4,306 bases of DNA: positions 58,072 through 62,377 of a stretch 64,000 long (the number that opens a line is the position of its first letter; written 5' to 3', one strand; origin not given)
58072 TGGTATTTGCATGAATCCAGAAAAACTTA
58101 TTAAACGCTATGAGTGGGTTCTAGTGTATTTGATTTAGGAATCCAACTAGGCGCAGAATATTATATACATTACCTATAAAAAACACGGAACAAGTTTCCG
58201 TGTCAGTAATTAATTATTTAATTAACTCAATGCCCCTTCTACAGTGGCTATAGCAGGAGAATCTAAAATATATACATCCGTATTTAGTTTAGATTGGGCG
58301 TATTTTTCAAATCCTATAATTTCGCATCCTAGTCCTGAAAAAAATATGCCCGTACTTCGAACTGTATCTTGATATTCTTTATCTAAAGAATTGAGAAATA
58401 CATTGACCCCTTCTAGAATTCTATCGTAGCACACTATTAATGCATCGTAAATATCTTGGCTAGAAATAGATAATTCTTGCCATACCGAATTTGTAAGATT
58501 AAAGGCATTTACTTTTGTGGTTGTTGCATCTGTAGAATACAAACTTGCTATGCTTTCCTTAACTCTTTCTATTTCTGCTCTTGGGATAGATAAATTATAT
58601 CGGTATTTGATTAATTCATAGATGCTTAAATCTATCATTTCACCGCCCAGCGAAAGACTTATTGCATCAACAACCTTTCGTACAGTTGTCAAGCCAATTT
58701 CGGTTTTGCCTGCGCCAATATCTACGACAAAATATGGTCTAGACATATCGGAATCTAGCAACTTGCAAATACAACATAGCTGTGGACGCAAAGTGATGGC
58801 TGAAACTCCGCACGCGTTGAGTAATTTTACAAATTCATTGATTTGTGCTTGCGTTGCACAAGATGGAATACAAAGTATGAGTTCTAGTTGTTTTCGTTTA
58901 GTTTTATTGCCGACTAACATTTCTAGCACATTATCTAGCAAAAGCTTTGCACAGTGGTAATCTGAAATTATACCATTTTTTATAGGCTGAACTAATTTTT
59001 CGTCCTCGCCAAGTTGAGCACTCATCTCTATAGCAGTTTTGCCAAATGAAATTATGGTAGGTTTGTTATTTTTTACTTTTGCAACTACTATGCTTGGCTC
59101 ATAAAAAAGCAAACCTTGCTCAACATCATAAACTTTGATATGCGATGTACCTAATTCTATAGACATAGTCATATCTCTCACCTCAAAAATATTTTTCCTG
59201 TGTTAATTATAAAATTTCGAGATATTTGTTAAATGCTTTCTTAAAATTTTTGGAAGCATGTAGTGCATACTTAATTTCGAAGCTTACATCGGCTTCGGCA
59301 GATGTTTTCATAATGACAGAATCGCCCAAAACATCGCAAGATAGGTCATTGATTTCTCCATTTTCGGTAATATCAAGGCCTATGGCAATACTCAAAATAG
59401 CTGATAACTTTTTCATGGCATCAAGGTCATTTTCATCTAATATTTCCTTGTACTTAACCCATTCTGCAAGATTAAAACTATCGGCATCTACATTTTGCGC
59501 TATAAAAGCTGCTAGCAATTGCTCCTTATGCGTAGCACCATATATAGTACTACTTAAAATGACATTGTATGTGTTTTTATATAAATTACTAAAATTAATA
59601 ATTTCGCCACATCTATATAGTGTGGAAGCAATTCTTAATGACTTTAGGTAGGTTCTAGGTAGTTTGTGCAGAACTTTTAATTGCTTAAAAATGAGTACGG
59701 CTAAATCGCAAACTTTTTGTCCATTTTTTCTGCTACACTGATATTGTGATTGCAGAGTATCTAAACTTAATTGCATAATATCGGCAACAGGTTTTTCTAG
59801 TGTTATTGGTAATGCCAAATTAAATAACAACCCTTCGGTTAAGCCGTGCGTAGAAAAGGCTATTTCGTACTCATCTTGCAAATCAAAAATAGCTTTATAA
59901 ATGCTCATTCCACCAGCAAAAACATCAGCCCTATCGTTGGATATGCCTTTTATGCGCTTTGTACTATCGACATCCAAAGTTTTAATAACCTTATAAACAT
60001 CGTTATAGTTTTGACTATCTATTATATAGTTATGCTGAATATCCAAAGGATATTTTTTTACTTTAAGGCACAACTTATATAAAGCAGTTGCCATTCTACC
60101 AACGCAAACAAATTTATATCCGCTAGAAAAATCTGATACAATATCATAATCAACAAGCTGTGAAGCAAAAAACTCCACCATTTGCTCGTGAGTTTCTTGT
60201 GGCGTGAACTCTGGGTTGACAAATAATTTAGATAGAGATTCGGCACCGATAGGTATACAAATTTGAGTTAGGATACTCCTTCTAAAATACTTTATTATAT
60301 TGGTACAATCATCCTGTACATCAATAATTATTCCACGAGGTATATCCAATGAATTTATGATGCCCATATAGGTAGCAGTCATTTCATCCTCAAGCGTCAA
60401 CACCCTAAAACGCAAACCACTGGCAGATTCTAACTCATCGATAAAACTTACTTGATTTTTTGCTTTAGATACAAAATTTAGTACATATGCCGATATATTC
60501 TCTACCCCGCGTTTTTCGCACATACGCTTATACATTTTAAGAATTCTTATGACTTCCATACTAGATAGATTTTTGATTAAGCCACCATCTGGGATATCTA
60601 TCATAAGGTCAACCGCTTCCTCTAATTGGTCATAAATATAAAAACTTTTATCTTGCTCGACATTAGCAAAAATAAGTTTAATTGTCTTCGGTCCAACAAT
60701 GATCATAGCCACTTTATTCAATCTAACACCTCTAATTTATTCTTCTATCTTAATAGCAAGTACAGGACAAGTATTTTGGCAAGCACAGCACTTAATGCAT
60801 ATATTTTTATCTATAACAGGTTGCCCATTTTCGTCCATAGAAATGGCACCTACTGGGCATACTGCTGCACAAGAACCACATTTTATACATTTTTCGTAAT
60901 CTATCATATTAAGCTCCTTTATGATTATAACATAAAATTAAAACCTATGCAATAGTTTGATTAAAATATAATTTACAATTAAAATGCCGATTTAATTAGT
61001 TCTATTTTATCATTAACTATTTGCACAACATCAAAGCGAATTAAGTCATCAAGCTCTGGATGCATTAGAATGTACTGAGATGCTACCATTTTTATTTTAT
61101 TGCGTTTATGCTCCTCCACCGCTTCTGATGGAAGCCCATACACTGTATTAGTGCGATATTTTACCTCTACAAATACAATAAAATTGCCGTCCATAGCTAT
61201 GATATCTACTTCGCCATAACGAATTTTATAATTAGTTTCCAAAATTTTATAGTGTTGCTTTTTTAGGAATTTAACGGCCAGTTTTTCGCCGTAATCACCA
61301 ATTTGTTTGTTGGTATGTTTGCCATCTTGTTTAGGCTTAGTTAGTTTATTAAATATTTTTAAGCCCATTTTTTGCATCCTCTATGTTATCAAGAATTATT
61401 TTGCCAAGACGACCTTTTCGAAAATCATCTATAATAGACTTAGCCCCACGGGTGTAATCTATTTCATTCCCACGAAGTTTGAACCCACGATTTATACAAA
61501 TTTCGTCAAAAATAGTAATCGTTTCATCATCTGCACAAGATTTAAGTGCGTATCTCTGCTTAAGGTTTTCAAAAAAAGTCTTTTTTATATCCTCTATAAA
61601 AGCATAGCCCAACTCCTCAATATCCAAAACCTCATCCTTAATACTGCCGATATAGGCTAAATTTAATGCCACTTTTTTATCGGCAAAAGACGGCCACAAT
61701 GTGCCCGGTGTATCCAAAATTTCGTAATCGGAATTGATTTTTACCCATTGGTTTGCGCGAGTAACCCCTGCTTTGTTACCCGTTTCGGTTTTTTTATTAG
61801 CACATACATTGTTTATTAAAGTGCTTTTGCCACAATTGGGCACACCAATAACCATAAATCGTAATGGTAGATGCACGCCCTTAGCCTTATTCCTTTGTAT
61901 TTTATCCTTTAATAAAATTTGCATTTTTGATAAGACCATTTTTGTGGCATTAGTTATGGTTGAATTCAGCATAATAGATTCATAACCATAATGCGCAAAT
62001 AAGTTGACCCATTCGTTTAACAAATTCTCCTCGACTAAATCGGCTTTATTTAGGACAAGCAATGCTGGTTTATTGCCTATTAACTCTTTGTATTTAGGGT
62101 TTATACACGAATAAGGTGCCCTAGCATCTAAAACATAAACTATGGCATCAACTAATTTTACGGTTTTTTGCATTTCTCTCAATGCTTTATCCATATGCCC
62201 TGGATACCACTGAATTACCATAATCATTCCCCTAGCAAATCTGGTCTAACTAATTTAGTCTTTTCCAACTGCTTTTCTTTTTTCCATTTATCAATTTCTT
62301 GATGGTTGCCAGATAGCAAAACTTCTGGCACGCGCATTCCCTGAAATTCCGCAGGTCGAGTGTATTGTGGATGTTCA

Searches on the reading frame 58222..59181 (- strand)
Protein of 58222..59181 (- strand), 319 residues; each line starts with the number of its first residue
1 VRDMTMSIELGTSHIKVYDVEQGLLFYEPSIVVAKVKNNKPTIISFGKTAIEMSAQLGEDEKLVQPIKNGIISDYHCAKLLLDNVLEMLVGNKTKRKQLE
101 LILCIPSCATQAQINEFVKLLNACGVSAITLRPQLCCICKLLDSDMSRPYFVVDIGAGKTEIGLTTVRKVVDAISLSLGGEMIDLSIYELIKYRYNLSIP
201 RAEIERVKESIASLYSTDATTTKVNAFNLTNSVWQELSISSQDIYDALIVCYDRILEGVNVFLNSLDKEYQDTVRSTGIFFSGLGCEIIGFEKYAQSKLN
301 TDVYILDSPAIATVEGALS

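Call 71: search_protein_families(library=pfam, proteins=[window:58222-59181:-], max_evalue=0.00001)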
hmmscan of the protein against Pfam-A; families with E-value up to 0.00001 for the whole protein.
window:58222-59181:- (319 aa): 1 family
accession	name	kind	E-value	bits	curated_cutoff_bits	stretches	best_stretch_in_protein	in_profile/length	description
PF06723.19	MreB_Mbl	-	3.7e-47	161.2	27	1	5-317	3-315/327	MreB/Mbl protein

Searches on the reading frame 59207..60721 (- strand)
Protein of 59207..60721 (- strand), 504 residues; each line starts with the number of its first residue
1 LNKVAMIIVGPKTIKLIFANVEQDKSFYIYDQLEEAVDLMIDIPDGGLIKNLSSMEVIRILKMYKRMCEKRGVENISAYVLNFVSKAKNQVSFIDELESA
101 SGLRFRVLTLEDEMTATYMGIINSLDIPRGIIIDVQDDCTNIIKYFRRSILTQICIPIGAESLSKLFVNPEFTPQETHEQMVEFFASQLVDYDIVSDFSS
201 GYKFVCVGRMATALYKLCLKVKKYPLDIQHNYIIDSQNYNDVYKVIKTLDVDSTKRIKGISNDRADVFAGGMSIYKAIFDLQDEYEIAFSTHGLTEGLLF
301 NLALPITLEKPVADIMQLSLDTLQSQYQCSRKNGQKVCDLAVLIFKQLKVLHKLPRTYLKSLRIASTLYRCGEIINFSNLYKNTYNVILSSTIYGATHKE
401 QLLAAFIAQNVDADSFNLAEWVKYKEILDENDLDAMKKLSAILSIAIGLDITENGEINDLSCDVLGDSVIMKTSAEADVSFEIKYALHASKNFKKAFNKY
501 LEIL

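Call 71: search_protein_families(library=pfam, proteins=[window:59207-60721:-], max_evalue=0.00001)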
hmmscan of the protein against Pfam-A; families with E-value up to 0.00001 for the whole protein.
window:59207-60721:- (504 aa): 2 families
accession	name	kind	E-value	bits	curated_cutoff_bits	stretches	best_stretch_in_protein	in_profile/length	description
PF02541.22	Ppx-GppA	-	1.1e-20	74.7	27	1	27-303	10-282/285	Ppx/GppA phosphatase family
PF21447.3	Ppx-GppA_III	-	2e-10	41.2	27.3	1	317-472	3-155/177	Ppx/GppA phosphatase, domain III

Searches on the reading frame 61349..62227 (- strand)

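Call 71: search_protein_families(library=pfam, proteins=[window:61349-62227:-], max_evalue=0.00001)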
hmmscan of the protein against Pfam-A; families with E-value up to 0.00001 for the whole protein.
window:61349-62227:- (292 aa): 3 families
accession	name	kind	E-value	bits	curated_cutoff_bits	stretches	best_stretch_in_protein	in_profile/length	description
PF01926.29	MMR_HSR1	-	1e-17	64.7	21.9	1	124-194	2-72/113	50S ribosome-binding GTPase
PF02421.24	FeoB_N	-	9.6e-11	41.9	27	1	124-188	3-71/156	Ferrous iron transport protein B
PF03193.22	RsgA_GTPase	-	8.1e-08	32.7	30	1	55-175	56-167/174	RsgA GTPase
